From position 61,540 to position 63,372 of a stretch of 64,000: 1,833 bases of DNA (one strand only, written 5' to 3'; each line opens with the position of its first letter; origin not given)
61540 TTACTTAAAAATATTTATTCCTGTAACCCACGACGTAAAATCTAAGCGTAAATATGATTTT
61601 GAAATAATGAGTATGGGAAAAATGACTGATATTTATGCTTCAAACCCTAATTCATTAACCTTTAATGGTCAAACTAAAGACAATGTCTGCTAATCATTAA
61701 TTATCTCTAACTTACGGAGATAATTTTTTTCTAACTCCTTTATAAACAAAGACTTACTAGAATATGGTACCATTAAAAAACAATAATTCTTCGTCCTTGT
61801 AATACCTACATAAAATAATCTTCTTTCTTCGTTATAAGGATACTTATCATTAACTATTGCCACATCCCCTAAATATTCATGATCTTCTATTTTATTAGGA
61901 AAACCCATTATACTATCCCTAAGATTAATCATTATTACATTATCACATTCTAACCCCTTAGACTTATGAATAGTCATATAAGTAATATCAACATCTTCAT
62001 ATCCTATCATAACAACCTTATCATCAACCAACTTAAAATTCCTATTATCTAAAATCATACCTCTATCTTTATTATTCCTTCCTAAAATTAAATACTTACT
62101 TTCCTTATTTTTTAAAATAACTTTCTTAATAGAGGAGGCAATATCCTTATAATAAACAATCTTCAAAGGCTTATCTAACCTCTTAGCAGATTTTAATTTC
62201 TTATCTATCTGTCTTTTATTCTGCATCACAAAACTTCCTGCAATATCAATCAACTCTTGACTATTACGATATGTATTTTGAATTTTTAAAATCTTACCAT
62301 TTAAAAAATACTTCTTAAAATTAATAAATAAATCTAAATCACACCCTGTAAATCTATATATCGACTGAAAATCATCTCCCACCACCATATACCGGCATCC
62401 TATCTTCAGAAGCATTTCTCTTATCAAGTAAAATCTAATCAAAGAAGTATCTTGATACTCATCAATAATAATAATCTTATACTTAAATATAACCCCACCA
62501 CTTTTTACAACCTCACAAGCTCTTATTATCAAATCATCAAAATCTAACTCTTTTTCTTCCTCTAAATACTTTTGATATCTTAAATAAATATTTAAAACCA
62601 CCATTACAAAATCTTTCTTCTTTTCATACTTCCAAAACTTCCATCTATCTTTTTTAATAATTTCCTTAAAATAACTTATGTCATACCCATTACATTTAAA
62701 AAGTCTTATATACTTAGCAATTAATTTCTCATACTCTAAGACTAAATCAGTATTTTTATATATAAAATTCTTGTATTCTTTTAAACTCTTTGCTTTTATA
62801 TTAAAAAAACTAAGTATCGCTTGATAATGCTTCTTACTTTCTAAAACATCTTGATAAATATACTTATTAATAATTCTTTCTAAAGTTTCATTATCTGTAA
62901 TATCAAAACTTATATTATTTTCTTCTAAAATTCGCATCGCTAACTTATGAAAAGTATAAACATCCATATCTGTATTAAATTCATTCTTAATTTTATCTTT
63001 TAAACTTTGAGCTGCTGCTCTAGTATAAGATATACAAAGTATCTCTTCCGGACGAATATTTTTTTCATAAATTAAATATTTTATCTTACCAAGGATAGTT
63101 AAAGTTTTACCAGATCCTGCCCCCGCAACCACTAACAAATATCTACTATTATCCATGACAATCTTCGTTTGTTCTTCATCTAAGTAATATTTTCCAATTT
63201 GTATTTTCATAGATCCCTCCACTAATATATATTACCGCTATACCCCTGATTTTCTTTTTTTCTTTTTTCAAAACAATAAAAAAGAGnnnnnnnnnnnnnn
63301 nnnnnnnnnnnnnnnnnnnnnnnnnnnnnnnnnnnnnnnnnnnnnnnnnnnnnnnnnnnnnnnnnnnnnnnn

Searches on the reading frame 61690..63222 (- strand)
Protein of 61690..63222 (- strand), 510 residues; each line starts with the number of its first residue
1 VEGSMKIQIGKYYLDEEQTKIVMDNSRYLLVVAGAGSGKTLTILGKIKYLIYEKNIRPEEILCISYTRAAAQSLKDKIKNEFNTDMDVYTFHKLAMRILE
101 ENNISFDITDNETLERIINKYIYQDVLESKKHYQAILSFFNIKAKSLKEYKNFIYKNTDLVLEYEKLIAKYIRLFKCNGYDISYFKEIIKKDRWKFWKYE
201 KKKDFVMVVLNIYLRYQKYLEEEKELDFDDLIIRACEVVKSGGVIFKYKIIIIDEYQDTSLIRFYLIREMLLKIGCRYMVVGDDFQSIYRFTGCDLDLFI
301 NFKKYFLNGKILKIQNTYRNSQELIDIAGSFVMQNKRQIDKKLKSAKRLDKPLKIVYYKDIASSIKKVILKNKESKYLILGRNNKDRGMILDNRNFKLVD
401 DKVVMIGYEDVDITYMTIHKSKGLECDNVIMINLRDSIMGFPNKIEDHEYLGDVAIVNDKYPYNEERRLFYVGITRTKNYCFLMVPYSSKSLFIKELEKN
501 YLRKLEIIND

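Call 43: find_encoding_contigs(protein=window:61690-63222:-, flank=10000, max_places=2)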
Protein window:61690-63222:- (510 aa): no gene with exactly this product is on record in the collection.
